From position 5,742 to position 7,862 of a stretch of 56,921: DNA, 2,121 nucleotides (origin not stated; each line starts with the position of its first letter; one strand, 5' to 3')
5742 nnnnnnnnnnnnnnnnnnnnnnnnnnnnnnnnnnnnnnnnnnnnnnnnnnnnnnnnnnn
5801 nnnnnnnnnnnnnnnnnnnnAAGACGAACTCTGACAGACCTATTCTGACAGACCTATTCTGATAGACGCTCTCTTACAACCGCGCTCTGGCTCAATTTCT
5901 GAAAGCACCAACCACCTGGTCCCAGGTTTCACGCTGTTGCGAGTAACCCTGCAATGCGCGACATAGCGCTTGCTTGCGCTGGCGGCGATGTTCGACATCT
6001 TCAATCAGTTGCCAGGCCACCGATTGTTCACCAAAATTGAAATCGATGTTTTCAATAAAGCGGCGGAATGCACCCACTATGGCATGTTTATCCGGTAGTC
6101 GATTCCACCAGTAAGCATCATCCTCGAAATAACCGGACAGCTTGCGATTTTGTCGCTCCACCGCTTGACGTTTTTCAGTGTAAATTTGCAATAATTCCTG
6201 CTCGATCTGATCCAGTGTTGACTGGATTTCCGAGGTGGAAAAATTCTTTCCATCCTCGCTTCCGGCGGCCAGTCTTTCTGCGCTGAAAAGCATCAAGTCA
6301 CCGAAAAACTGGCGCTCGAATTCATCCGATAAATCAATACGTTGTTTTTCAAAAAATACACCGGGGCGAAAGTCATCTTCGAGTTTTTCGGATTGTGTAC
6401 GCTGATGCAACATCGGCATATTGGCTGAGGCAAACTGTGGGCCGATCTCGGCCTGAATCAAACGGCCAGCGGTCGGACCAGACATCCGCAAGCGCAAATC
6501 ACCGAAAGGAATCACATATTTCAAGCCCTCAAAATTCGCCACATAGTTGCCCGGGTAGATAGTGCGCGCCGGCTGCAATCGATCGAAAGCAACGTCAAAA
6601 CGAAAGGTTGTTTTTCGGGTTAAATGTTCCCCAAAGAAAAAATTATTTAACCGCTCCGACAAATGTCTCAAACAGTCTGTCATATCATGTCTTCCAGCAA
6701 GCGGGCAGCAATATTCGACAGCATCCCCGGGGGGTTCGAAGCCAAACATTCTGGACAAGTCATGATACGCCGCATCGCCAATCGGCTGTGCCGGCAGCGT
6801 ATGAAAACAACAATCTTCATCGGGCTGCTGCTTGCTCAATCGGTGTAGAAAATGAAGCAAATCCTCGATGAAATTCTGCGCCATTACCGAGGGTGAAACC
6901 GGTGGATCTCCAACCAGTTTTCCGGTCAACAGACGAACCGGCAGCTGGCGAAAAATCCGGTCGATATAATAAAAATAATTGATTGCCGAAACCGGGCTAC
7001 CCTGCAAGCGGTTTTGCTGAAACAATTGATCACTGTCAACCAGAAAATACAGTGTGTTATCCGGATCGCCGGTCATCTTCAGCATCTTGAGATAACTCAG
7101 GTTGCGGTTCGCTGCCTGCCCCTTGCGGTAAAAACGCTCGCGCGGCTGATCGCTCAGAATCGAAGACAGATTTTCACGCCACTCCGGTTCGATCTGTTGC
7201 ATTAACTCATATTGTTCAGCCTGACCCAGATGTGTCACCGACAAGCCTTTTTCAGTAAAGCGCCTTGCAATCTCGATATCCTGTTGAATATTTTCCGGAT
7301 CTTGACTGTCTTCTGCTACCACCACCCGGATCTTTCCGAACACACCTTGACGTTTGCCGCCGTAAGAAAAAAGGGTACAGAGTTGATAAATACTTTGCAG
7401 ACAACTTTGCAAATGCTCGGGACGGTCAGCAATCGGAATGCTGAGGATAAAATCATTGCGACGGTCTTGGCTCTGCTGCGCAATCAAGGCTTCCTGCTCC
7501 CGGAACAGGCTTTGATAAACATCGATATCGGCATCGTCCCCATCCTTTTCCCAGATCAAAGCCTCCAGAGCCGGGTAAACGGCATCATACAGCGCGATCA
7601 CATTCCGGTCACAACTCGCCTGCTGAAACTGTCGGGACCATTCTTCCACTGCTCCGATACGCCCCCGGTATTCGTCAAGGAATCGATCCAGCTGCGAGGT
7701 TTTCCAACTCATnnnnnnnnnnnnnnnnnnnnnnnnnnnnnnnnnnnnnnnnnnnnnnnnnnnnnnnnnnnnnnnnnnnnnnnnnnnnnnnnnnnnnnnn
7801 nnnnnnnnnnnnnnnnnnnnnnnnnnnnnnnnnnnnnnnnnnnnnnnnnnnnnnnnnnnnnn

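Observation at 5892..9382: Translationally coupled ThDP enzyme + large GT-A-fold protein: unassigned two-gene biosynthetic unit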

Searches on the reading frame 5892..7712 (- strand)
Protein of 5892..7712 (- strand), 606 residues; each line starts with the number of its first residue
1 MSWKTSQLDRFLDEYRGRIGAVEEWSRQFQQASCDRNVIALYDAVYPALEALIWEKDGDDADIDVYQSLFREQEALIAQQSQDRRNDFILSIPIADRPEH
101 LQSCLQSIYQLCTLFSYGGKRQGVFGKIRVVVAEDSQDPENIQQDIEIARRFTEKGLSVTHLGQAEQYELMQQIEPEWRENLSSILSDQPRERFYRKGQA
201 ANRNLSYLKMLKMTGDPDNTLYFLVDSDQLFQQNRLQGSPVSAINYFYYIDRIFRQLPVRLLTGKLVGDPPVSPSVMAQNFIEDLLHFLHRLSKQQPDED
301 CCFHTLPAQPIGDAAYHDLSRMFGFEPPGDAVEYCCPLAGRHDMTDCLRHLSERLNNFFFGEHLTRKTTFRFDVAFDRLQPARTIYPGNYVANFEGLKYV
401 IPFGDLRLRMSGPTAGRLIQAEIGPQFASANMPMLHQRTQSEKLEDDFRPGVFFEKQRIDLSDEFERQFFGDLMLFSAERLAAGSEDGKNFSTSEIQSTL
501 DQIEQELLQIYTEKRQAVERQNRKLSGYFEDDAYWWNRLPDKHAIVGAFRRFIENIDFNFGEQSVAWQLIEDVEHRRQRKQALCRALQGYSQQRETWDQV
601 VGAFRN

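Call 6: search_protein_families(library=pfam, proteins=[window:5892-7712:-], max_evalue=0.1)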
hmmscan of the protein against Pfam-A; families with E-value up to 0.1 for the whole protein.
window:5892-7712:- (606 aa): 0 families

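Call 7: search_protein_families(library=ncbifam, proteins=[window:5892-7712:-], max_evalue=0.1)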
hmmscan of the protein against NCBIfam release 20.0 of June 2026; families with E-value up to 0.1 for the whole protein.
window:5892-7712:- (606 aa): 0 families

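Call 8: find_homologous_proteins(query=window:5892-7712:-)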
Query window:5892-7712:- (606 aa): 797 proteins with E <= 0.001 among 8000 candidates; the best 120 are listed.
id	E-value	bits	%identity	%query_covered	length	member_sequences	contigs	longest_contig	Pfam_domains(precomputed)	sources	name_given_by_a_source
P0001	7.6e-238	809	61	99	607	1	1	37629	-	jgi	jgi:hypothetical protein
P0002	9.3e-223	759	56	99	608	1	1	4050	-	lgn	-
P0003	1.8e-221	755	57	98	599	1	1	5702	-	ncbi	-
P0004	5.2e-204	697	54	98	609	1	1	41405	-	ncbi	-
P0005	1.1e-203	696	53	97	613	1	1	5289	-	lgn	-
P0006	1.8e-203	696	53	99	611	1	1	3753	-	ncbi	-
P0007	3.6e-202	691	52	99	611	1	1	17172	-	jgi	-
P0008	1.3e-201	689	54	93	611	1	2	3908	-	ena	-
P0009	1.7e-201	689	52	99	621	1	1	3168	-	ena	-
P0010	2.3e-201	689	52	98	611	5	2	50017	-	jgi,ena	-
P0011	2.9e-201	688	53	98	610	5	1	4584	-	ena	-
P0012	2.7e-200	685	52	98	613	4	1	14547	-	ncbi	-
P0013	3.9e-200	685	53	98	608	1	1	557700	-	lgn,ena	-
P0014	6.7e-200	684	54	93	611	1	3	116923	-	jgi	jgi:hypothetical protein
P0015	2.6e-199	682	52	99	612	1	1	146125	-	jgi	jgi:hypothetical protein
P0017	6.6e-199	681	52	99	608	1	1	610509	-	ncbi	-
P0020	4.9e-198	678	51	99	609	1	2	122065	-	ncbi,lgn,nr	ncbi:MAG: hypothetical protein K8H84_00520 [Sulfuricella denitrificans]|nr:hypothetical protein [Sul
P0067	5.6e-193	661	51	99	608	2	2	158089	-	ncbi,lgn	ncbi:MAG: hypothetical protein P8103_17050 [Candidatus Thiodiazotropha sp.]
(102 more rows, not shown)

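Call 10: find_encoding_contigs(protein=window:5892-7712:-, flank=10000, max_places=3)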
Protein window:5892-7712:- (606 aa): no gene with exactly this product is on record in the collection.

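Call 11: find_encoding_contigs(protein=P0001, flank=8000, max_places=2)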
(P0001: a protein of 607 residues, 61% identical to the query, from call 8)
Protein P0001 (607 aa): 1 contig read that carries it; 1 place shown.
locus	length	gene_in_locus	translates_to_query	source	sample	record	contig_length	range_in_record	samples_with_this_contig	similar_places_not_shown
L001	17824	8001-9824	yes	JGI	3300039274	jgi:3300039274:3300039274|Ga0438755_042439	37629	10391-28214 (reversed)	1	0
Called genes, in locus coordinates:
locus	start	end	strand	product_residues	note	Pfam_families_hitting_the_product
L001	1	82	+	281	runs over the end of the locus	PF11964:SpoIIAA-like, PF00582:Usp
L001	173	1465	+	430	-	PF00324:AA_permease, PF03845:Spore_permease (weak), PF13520:AA_permease_2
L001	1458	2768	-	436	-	PF00672:HAMP, PF00512:HisKA, PF02518:HATPase_c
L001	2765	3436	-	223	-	PF00072:Response_reg, PF00486:Trans_reg_C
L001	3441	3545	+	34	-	-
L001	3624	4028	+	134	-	-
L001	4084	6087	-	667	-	-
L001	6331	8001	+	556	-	PF02776:TPP_enzyme_N, PF00205:TPP_enzyme_M, PF02775:TPP_enzyme_C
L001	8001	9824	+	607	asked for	-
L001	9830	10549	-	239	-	PF13469:Sulfotransfer_3 (faint)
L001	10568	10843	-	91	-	-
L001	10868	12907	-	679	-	PF00133:tRNA-synt_1, PF01406:tRNA-synt_1e (faint), PF01921:tRNA-synt_1f (faint), PF09334:tRNA-synt_1g, PF08264:Anticodon_1 (weak), PF19303:Anticodon_3, PF01588:tRNA_bind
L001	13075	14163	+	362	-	PF01883:FeS_assembly_P, PF00142:Fer4_NifH (weak), PF01656:CbiA, PF09140:MipZ, PF10609:ParA, PF13614:AAA_31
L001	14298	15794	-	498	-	PF00015:MCPsignal, PF13682:CZB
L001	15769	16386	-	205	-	PF00989:PAS, PF13426:PAS_9 (weak), PF08447:PAS_3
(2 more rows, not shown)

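Call 12: find_encoding_contigs(protein=P0020, flank=8000, max_places=2)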
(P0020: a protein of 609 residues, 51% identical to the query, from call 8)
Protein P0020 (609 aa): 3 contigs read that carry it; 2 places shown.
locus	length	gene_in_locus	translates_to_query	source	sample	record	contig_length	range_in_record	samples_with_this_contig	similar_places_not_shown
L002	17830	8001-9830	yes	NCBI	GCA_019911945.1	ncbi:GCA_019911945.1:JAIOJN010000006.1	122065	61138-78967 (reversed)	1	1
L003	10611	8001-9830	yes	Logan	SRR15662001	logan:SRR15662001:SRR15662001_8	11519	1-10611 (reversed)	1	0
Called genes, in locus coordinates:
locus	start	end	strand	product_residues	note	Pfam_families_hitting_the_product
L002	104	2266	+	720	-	PF00862:GT-B_Sucrose_synth, PF13439:Glyco_transf_4, PF13579:Glyco_trans_4_4, PF00534:Glycos_transf_1, PF13692:Glyco_trans_1_4, PF05116:S6PP, PF08282:Hydrolase_3 (weak)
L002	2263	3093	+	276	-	PF05116:S6PP, PF08282:Hydrolase_3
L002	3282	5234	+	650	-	PF00128:Alpha-amylase, PF14701:hDGE_amylase (weak)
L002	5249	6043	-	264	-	PF01925:TauE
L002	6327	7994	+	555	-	PF02776:TPP_enzyme_N, PF00205:TPP_enzyme_M, PF02775:TPP_enzyme_C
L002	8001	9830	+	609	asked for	-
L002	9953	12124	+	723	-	PF00141:peroxidase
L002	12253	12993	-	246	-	-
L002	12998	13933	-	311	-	-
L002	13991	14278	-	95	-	-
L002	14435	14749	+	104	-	PF00216:Bac_DNA_binding, PF18291:HU-HIG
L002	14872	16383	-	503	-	PF00291:PALP, PF00585:Thr_dehydrat_C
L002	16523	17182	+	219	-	PF06026:Rib_5-P_isom_A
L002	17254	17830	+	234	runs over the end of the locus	PF01895:PhoU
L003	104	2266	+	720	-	PF00862:GT-B_Sucrose_synth, PF13439:Glyco_transf_4, PF13579:Glyco_trans_4_4, PF00534:Glycos_transf_1, PF13692:Glyco_trans_1_4, PF05116:S6PP, PF08282:Hydrolase_3 (weak)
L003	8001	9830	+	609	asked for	-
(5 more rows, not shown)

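Call 13: find_encoding_contigs(protein=P0067, flank=8000, max_places=2)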
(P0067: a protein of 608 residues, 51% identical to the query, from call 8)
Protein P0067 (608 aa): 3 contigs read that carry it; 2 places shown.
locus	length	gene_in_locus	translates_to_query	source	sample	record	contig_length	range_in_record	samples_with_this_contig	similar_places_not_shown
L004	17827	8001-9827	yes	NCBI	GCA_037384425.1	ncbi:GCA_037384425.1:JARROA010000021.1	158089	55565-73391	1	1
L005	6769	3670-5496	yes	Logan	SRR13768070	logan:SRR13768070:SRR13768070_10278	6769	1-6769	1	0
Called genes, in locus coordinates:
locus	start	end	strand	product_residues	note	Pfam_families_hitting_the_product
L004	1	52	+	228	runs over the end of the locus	PF10938:YfdX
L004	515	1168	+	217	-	PF00989:PAS, PF13188:PAS_8, PF08448:PAS_4, PF13426:PAS_9, PF08281:Sigma70_r4_2, PF00196:GerE, PF04545:Sigma70_r4 (weak), PF08279:HTH_11 (weak), +1 more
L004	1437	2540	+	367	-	PF00112:Peptidase_C1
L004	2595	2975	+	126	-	-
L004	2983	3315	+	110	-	PF09394:Inhibitor_I42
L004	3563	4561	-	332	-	-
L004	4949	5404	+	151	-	-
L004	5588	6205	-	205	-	PF00702:Hydrolase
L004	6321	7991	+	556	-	PF02776:TPP_enzyme_N, PF00205:TPP_enzyme_M, PF02775:TPP_enzyme_C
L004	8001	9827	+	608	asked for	-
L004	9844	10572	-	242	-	-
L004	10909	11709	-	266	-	PF00691:OmpA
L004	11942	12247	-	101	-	PF14864:Alkyl_sulf_C (weak)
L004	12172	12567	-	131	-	PF01638:HxlR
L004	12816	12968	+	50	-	-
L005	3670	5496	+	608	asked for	-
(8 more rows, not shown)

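Call 17: search_solved_structures(query=A1, max_evalue=10)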
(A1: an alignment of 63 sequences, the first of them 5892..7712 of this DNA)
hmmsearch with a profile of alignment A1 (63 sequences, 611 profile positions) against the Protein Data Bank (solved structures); distinct sequences matched with E-value up to 10: 3.
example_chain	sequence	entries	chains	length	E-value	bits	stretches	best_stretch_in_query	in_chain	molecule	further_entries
4zry_B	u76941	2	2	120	0.011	17.4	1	3-80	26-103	Keratin, type II cytoskeletal 1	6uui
6jfv_B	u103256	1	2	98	0.052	15.2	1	3-82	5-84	Keratin, type II cytoskeletal 5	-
3tnu_B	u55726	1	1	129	0.11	14.1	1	3-82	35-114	Keratin, type II cytoskeletal 5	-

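Call 22: find_encoding_contigs(protein=P0017, flank=8000, max_places=1)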
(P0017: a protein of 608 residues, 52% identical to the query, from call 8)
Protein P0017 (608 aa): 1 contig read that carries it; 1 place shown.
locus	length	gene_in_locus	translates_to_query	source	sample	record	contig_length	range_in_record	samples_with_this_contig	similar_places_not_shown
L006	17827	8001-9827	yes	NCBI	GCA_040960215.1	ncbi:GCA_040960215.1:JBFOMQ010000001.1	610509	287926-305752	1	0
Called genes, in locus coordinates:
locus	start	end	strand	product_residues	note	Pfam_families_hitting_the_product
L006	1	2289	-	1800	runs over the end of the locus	PF01580:FtsK_SpoIIIE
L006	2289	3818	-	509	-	PF26611:MAD7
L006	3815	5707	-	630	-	-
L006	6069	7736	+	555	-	PF02776:TPP_enzyme_N, PF00205:TPP_enzyme_M, PF02775:TPP_enzyme_C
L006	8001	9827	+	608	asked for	-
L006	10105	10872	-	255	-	-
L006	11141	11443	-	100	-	PF01541:GIY-YIG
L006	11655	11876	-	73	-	-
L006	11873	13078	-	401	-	PF25371:DUF7884 (weak), PF02353:CMAS, PF13489:Methyltransf_23, PF13847:Methyltransf_31, PF08241:Methyltransf_11, PF08242:Methyltransf_12, PF13649:Methyltransf_25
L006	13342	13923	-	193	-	PF12007:DUF3501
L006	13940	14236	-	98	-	PF22277:EncFtn-like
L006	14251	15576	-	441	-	PF02754:CCG (weak)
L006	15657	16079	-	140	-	PF00210:Ferritin (faint), PF02915:Rubrerythrin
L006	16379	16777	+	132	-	PF01641:SelR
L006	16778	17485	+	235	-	PF00970:FAD_binding_6 (weak), PF08030:NAD_binding_6 (faint), PF00175:NAD_binding_1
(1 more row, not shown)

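Call 23: find_encoding_contigs(protein=P0013, flank=8000, max_places=1)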
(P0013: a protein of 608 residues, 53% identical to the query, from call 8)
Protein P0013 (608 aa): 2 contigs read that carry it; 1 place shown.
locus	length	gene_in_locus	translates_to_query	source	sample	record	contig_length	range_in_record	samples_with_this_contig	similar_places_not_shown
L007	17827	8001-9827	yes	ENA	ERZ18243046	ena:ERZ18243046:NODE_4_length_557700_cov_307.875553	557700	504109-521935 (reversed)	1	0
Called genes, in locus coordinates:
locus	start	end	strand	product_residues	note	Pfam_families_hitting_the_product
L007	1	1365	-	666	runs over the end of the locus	PF03030:H_PPase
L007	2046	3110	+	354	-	PF01547:SBP_bac_1, PF13531:SBP_bac_11, PF13416:SBP_bac_8, PF13343:SBP_bac_6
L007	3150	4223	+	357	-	PF00005:ABC_tran, PF08402:TOBE_2 (weak)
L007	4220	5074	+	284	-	-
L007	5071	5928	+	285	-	PF00528:BPD_transp_1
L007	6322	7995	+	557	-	PF02776:TPP_enzyme_N, PF00205:TPP_enzyme_M, PF02775:TPP_enzyme_C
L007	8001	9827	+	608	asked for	-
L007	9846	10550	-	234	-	PF25084:LbH_EIF2B (faint), PF25087:GMPPB_C (faint), PF00132:Hexapep, PF14602:Hexapep_2 (weak)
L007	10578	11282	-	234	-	-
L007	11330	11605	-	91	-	-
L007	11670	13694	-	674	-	PF00133:tRNA-synt_1, PF01921:tRNA-synt_1f (faint), PF09334:tRNA-synt_1g, PF00133:tRNA-synt_1 (weak), PF01406:tRNA-synt_1e (weak), PF08264:Anticodon_1 (weak), PF19303:Anticodon_3, PF01588:tRNA_bind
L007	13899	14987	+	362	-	PF01883:FeS_assembly_P, PF00142:Fer4_NifH (weak), PF01656:CbiA, PF09140:MipZ, PF10609:ParA, PF13614:AAA_31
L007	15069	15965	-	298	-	PF09935:DUF2167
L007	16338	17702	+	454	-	PF02254:TrkA_N, PF13241:NAD_binding_7 (faint), PF02080:TrkA_C, PF02254:TrkA_N, PF02080:TrkA_C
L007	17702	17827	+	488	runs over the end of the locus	PF02386:TrkH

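Call 26: predict_structure(alignment_id=A1)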
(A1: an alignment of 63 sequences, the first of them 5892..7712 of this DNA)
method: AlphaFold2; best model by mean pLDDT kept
length: 606 residues; sequences in the alignment: 63
mean_pLDDT: 86.0   pTM: 0.87
mean pLDDT of the five models: 86.0, 84.9, 83.0, 82.6, 82.6
residues with pLDDT >= 90: 326; 70-90: 207; 50-70: 52; < 50: 21
segments of 3 or more residues with pLDDT < 50: 266-270, 404-408, 439-447
pLDDT, mean of each block of 10 residues (from residue 1): 83 92 94 91 93 78 94 92 92 88 94 94 93 94 97 97 96 94 87 88 90 93 88 74 91 95 63 78 93 95 77 69 68 86 95 87 72 82 76 87 47 82 90 58 49 73 87 90 86 93 94 92 95 92 90 94 90 94 87 87 83
secondary structure, 60 per line:
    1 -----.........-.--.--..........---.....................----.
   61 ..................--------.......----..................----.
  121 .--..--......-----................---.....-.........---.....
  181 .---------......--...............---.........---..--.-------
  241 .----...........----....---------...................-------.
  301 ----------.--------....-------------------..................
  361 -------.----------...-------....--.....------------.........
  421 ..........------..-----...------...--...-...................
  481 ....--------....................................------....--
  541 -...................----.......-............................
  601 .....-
elements in order: H6-14 H22-31 H35-55 H60-78 E87-93 H98-115 E128-133 H139-154 E158-162 H164-172 H176-181 H191-196 H199-213 E220-225 H246-256 E261-264 H274-292 H320-323 H344-360 E379-381 E389-392 H395-399 H412-426 E427-430 E453-455 E458-460 H462-484 H493-528 H535-538 H542-560 H565-571 H573-605

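Call 28: search_protein_representatives(protein=window:5892-7712:-)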
Query: 606 residues. Proteins with E-value up to 0.001 (for the whole library): 276; up to 1e-10: 193; up to 1e-30: 112. The best 150 are listed.
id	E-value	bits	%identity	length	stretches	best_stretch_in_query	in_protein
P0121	3.5e-173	594.0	49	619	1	4-600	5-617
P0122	1.7e-145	502.5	39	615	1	29-601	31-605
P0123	1.3e-135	469.9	41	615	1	38-600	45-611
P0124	4.7e-131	454.9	39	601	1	8-601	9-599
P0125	5.6e-131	454.6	40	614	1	38-601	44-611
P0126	9.6e-131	453.8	42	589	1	48-598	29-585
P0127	3.3e-130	452.1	38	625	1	13-601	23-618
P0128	1.5e-129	449.9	39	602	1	40-600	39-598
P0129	8.5e-129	447.4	40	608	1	38-601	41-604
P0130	1.5e-127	443.3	36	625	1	37-601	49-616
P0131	1.5e-126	440.0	43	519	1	79-601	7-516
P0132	1.7e-126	439.8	37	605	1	30-600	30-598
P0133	8.8e-126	437.4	39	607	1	37-598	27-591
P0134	2.2e-122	426.2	39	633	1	39-601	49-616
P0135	7.3e-121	421.2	42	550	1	43-600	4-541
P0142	3.8e-117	408.9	35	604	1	4-599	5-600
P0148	1.6e-110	387.0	34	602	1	27-600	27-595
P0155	2.1e-107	376.8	35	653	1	38-602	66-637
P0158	9.1e-103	361.4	34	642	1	38-600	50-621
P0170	7.0e-94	332.1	33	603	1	35-599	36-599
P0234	4.0e-27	111.6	28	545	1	88-565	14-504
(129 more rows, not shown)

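Call 29: fold_search(model_id=the predicted structure, library=pdb)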
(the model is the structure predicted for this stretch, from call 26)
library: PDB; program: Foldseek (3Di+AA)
matches with E <= 10: 692; with E <= 0.001: 1
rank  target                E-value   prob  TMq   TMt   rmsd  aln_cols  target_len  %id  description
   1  9yq5_A                6.5e-04  1.00  0.28  0.32  19.1       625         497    8  Chlorella virus hyaluronan synthase bound to an inserted UDP-GlcA (released 2025-12-10)
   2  7sp8_A                1.6e-03  1.00  0.30  0.35  18.2       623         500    8  Chlorella virus Hyaluronan Synthase bound to UDP-GlcNAc (released 2022-04-06)
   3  7sp9_A                1.6e-03  0.99  0.26  0.30  21.7       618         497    8  Chlorella virus Hyaluronan Synthase in the GlcNAc-primed channel-closed state (released 2022-04-06)
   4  6yv7_B                2.7e-03  1.00  0.26  0.41  16.8       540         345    9  Mannosyltransferase PcManGT from Pyrobaculum calidifontis (released 2020-07-22)
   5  7sp7_A                4.3e-03  0.97  0.26  0.31  21.1       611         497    9  Chlorella virus hyaluronan synthase inhibited by UDP (released 2022-04-06)
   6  5vcr_A                1.4e-02  0.97  0.16  0.26  14.3       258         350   13  Alpha-1,6-mannosyl-glycoprotein 2-beta-N-acetylglucosaminyltransferase with bound uranium dioxide (released 2018-04-11)
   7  5vcr_B                2.0e-02  0.95  0.17  0.27  16.2       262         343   13  Alpha-1,6-mannosyl-glycoprotein 2-beta-N-acetylglucosaminyltransferase with bound uranium dioxide (released 2018-04-11)
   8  8one_A                4.2e-02  1.00  0.17  0.15   6.0       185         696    9  Crystal Structure of full-length Human Lysyl Hydroxylase LH3 - Asp190Ser mutant - Cocrystal with Fe2+, Mn2+, UDP-Gluco (released 2023-07-19)
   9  9euv                  6.1e-02  0.25  0.15  0.05  24.6       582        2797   10  Lymphostatin, conformation 1 (composite structure) (released 2025-04-09)
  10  6oq7_A                6.6e-02  0.18  0.16  0.17  23.6       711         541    9  Structure of the GTD domain of Clostridium difficile toxin B in complex with VHH E3 (released 2019-07-10)
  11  8k3r_A                7.0e-02  0.57  0.22  0.19  13.4       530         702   10  S. cerevisiae Chs1 in apo state incubated with GlcNAc (released 2023-08-16)
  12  9q8z_A                7.3e-02  0.91  0.16  0.16   6.6       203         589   10  Human chondroitin sulfate polymerase complex CHSY3-CHPF (released 2025-12-03)
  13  8zgc_A                7.6e-02  0.96  0.16  0.14   7.4       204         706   11  Human lysine O-link glycosylation complex, LH3/ColGalT1 with bound UDP-galactose (released 2025-03-19)
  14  5uqt_A                7.6e-02  0.15  0.14  0.15  24.6       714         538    9  Clostridium difficile Toxin B (TcdB) glucosyltransferase domain co-crystallized with apigenin (released 2017-05-10)
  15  9jma_A                1.0e-01  1.00  0.16  0.30   4.3       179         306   14  Crystal structure of glycosyltransferase AvpGT (released 2025-01-29)
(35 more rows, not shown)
